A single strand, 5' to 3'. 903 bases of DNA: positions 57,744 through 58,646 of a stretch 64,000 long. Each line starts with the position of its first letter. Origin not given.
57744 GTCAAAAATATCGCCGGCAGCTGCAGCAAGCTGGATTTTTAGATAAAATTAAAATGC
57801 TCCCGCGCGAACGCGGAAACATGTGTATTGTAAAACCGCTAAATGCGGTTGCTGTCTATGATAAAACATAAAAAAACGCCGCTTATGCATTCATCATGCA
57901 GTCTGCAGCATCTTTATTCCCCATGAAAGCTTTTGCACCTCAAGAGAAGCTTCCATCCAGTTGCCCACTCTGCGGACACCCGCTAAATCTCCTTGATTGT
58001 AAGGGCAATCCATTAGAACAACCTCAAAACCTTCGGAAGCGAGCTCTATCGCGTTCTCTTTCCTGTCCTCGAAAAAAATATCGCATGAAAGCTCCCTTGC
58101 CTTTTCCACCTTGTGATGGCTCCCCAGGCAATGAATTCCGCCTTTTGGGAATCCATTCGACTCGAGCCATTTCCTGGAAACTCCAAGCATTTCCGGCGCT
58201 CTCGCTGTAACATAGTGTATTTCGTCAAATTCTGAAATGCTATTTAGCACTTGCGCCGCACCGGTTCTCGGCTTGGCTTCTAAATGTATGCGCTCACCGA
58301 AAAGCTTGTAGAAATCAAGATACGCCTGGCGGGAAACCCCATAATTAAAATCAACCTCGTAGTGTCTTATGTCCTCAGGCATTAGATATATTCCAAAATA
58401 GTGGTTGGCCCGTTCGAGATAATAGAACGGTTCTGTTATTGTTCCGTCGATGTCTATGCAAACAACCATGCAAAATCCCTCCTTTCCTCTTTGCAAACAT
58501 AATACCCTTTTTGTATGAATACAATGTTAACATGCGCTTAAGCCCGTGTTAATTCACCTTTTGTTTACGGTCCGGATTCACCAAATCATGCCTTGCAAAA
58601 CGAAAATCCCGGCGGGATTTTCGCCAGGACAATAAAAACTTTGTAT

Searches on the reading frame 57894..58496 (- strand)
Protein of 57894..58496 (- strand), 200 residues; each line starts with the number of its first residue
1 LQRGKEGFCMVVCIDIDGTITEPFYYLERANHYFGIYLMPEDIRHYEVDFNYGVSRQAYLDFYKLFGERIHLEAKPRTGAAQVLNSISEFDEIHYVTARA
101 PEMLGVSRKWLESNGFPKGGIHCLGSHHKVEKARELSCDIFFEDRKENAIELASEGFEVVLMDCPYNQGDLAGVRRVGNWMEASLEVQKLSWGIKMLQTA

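Call 32: search_protein_families(library=pfam, proteins=[window:57894-58496:-], max_evalue=0.001)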
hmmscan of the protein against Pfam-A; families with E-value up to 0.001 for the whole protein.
window:57894-58496:- (200 aa): 2 families
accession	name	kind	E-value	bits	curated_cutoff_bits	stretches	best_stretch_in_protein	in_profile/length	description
PF06941.18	NT5C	-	3.2e-11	43.9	24.8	1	10-183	2-170/180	5' nucleotidase, deoxy (Pyrimidine), cytosolic type C protein (NT5C)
PF24694.1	LNS2_PITM1-3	-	0.00017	22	27.7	0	73-127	19-74/124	PITM 1-3, LNS2 domain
